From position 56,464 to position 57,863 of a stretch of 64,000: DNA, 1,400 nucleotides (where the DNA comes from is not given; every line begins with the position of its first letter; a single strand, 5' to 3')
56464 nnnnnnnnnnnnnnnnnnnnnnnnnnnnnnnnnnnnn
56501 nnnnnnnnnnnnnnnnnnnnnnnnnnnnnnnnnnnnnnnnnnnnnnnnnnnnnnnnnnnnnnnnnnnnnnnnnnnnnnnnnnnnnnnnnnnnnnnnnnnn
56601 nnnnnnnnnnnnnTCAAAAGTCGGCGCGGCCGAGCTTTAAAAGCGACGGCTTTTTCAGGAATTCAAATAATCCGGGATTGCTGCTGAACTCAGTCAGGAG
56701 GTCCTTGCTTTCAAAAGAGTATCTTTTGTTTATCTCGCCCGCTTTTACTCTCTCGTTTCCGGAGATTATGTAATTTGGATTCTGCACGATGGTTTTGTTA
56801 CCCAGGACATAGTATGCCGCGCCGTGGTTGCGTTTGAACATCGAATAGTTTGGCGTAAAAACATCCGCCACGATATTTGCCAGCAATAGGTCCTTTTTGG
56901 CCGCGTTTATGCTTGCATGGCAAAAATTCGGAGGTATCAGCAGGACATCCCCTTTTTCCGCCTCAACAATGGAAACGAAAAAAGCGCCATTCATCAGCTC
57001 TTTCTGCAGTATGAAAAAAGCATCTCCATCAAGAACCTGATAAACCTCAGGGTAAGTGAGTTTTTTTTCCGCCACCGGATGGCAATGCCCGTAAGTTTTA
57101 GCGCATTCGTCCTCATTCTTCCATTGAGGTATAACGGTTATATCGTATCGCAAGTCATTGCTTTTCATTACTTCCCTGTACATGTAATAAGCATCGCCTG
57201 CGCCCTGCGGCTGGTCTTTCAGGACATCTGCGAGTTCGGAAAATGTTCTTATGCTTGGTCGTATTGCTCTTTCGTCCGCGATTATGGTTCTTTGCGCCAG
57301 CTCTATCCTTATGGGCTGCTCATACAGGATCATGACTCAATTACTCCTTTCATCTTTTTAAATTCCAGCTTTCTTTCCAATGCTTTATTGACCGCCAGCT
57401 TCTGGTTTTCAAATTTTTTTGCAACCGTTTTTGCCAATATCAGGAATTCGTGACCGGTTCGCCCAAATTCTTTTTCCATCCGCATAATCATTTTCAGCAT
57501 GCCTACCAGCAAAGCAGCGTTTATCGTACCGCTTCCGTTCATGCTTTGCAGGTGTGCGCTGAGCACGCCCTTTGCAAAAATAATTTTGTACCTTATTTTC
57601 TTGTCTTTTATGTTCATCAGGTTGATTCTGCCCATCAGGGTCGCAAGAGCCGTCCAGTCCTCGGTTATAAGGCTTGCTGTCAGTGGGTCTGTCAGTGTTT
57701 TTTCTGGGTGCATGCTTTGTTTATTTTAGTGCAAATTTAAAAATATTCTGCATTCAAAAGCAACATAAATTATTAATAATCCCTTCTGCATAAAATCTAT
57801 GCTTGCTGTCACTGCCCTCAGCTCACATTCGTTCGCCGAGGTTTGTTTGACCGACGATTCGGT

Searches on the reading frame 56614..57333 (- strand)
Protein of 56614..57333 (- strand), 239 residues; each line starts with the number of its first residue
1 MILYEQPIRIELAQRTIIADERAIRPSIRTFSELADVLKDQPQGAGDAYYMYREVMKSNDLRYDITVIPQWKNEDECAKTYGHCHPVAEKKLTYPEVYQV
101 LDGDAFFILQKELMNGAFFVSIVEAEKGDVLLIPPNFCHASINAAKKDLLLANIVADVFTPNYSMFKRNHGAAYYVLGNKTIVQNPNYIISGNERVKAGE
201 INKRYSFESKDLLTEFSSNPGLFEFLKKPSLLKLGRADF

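Call 11: search_protein_families(library=pfam, proteins=[window:56614-57333:-], max_evalue=0.01)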
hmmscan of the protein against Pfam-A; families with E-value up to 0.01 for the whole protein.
window:56614-57333:- (239 aa): 2 families
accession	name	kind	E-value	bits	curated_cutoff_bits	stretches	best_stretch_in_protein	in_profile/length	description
PF06560.17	GPI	-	5.7e-31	107.6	20.7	1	53-187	42-178/182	Glucose-6-phosphate isomerase (GPI)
PF03079.20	ARD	-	0.0082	16.8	27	0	89-139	87-133/157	ARD/ARD' family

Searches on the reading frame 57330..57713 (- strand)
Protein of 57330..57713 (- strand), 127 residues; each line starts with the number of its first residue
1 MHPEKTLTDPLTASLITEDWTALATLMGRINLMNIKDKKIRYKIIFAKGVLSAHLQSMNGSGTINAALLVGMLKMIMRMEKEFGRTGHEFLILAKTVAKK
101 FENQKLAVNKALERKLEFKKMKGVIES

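Call 11: search_protein_families(library=pfam, proteins=[window:57330-57713:-], max_evalue=0.01)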
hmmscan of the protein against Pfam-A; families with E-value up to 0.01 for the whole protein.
window:57330-57713:- (127 aa): 0 families

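Call 14: find_homologous_proteins(query=window:57330-57713:-)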
Query window:57330-57713:- (127 aa): 4 proteins with E <= 0.001 among 19 candidates.
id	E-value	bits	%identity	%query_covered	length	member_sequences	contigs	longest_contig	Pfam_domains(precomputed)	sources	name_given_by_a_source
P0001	7.6e-74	263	100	100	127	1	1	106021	-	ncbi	-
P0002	3.7e-65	235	89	100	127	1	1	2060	-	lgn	-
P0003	2.1e-60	220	83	100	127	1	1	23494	-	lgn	-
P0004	6.8e-50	186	71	100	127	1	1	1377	-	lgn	-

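Call 15: find_encoding_contigs(protein=P0003, flank=6000)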
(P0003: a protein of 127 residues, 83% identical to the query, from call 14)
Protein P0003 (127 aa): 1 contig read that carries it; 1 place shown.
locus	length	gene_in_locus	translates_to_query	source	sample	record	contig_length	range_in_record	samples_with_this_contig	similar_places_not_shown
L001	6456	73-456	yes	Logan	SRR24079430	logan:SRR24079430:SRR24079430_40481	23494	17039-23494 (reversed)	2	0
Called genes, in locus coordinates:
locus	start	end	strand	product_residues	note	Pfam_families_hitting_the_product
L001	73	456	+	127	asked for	-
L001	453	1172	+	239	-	PF06560:GPI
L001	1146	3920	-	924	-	PF01411:tRNA-synt_2c, PF07973:tRNA_SAD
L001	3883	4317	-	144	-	-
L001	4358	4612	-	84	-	-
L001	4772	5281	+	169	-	PF12895:ANAPC3 (faint), PF13431:TPR_17 (faint), PF13432:TPR_16 (faint), PF14559:TPR_19 (faint), PF23914:TPR_CcmH_CycH (weak), PF00515:TPR_1 (weak), PF07719:TPR_2 (weak)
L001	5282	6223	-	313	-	-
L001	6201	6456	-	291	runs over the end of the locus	PF01261:AP_endonuc_2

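Call 16: find_encoding_contigs(protein=P0002, flank=6000)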
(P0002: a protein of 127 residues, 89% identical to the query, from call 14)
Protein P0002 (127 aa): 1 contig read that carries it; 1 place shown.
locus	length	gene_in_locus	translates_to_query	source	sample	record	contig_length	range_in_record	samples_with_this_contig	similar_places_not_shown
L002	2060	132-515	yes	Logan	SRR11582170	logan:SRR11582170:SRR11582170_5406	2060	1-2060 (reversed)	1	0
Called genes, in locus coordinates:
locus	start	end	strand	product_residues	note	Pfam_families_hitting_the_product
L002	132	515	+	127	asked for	-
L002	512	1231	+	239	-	PF06560:GPI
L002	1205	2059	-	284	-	?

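Call 17: find_encoding_contigs(protein=P0004, flank=6000)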
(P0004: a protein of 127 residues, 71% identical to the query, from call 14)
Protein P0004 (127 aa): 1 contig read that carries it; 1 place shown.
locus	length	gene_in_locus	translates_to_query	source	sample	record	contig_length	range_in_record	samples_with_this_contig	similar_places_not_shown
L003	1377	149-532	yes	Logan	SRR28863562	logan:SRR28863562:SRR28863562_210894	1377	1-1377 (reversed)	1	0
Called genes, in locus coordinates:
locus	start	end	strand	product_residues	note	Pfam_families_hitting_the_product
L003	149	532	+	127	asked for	-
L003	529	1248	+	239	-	PF06560:GPI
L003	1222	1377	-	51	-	?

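Call 18: find_encoding_contigs(protein=P0001, flank=3000)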
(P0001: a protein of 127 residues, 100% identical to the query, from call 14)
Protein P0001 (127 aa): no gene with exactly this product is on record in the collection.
